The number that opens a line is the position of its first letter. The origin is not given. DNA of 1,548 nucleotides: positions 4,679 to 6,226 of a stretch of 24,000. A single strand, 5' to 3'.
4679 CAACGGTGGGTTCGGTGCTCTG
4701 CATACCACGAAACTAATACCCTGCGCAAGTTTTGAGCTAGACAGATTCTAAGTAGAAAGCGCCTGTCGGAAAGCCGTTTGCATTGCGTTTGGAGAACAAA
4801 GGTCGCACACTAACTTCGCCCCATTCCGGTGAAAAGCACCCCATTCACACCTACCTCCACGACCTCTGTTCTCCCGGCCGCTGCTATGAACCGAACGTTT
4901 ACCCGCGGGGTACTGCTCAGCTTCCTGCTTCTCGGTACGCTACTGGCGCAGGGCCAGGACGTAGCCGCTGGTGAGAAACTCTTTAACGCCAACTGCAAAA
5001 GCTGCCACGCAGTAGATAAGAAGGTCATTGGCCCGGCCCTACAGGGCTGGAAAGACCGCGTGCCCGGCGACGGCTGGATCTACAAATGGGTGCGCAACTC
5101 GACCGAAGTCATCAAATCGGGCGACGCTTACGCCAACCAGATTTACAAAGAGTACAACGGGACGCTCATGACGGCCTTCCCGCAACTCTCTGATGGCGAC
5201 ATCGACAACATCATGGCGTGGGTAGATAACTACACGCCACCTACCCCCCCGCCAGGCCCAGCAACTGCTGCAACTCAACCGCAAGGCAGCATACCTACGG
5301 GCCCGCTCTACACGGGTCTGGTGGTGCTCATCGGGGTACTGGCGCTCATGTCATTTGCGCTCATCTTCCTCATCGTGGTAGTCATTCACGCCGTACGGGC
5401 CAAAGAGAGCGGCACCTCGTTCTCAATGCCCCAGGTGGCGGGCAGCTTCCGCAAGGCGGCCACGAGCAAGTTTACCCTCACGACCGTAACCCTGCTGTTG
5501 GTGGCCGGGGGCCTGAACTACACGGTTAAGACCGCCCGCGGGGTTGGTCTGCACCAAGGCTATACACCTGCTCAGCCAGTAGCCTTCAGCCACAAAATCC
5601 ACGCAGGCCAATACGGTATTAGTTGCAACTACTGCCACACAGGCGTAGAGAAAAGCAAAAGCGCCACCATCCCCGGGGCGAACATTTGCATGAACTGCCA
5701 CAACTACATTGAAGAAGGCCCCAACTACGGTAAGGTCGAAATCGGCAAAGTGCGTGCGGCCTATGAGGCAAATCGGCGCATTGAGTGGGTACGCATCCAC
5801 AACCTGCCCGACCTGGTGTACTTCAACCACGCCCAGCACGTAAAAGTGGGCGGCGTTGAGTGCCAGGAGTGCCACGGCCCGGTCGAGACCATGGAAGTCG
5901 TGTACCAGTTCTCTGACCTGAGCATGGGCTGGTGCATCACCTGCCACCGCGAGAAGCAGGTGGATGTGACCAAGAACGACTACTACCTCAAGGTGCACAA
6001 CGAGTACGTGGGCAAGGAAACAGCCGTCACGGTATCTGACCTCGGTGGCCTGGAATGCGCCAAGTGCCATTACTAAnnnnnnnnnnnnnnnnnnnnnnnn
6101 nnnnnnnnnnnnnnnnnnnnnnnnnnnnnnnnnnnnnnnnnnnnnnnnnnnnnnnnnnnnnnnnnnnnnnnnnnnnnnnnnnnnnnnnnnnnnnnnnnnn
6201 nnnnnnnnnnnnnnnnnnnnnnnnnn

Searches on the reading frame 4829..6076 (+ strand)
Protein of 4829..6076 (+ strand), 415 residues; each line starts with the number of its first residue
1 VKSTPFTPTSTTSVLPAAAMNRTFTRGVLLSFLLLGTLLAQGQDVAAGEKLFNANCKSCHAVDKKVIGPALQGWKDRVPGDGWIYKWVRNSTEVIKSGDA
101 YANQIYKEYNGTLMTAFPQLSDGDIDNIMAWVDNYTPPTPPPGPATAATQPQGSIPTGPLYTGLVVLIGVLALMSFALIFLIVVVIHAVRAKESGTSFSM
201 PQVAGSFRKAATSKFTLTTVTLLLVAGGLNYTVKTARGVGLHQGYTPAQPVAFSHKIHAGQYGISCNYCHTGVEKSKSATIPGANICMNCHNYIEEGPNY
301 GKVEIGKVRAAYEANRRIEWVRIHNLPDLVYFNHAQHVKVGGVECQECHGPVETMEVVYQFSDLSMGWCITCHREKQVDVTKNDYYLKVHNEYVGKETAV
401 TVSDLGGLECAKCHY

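Call 4: search_protein_families(library=pfam, proteins=[window:4829-6076:+], max_evalue=0.001)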
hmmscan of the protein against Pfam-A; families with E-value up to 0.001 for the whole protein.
window:4829-6076:+ (415 aa): 6 families
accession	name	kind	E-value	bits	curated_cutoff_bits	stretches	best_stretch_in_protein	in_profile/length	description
PF14522.11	Cytochrome_C7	-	3.1e-14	53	24.8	2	330-414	1-66/67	Cytochrome c7 and related cytochrome c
PF14537.11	Cytochrom_c3_2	-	3.8e-11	43.7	25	1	341-414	5-64/79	Cytochrome c3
PF02085.21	Cytochrom_CIII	-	8.6e-11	42.5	22.9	2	329-414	20-82/101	Class III cytochrome C family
PF00034.26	Cytochrom_C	-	3.5e-10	41.5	21.3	1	45-134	1-88/90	Cytochrome c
PF13442.11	Cytochrome_CBB3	-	6.2e-08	33.3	27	1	44-132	2-68/68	Cytochrome C oxidase, cbb3-type, subunit III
PF22113.1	Mtrc-MtrF_II-IV_dom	-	2.1e-07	31.1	30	0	344-414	8-88/176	Outer membrane cytochrome MtrC/MtrF-like, domains II/IV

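Call 29: find_encoding_contigs(protein=window:4886-6076:+, flank=10000, max_places=10)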
Protein window:4886-6076:+ (396 aa): 3 contigs read that carry it; 3 places shown.
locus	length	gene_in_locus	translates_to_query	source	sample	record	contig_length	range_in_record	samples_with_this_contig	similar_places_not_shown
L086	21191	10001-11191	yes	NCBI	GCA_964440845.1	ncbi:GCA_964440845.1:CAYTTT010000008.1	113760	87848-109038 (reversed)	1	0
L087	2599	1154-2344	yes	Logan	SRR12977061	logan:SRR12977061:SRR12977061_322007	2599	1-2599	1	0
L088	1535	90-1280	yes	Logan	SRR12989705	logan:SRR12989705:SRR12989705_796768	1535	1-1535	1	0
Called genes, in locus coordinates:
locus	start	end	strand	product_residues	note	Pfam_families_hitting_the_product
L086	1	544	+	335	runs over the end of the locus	-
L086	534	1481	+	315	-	PF14903:WG_beta_rep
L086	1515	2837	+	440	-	PF17125:Methyltr_RsmF_N, PF01189:Methyltr_RsmB-F, PF13636:Methyltranf_PUA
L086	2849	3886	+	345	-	PF02912:Phe_tRNA-synt_N, PF01409:tRNA-synt_2d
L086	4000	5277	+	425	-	PF00989:PAS, PF08448:PAS_4 (weak), PF13426:PAS_9, PF08447:PAS_3, PF07228:SpoIIE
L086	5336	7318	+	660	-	-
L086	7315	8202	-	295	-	PF01370:Epimerase, PF04321:RmlD_sub_bind, PF16363:GDP_Man_Dehyd, PF02719:Polysacc_synt_2 (weak), PF07993:NAD_binding_4 (weak)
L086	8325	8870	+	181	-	PF04264:YceI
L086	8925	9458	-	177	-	PF00908:dTDP_sugar_isom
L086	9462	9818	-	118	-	PF08818:DUF1801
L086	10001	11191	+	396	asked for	PF02085:Cytochrom_CIII (faint), PF13442:Cytochrome_CBB3, PF14537:Cytochrom_c3_2 (faint), PF22113:Mtrc-MtrF_II-IV_dom (faint), PF00034:Cytochrom_C, PF14522:Cytochrome_C7 (weak)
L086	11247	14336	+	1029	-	PF01568:Molydop_binding (weak), PF12837:Fer4_6 (faint), PF12838:Fer4_7 (weak), PF13183:Fer4_8 (faint), PF13237:Fer4_10 (faint), PF13247:Fer4_11 (weak)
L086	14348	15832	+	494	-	PF03916:NrfD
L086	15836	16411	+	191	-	PF11821:ActD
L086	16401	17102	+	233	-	PF13442:Cytochrome_CBB3, PF00034:Cytochrom_C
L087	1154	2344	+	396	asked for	PF02085:Cytochrom_CIII (faint), PF13442:Cytochrome_CBB3, PF14537:Cytochrom_c3_2 (faint), PF22113:Mtrc-MtrF_II-IV_dom (faint), PF00034:Cytochrom_C, PF14522:Cytochrome_C7 (weak)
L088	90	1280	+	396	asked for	PF02085:Cytochrom_CIII (faint), PF13442:Cytochrome_CBB3, PF14537:Cytochrom_c3_2 (faint), PF22113:Mtrc-MtrF_II-IV_dom (faint), PF00034:Cytochrom_C, PF14522:Cytochrome_C7 (weak)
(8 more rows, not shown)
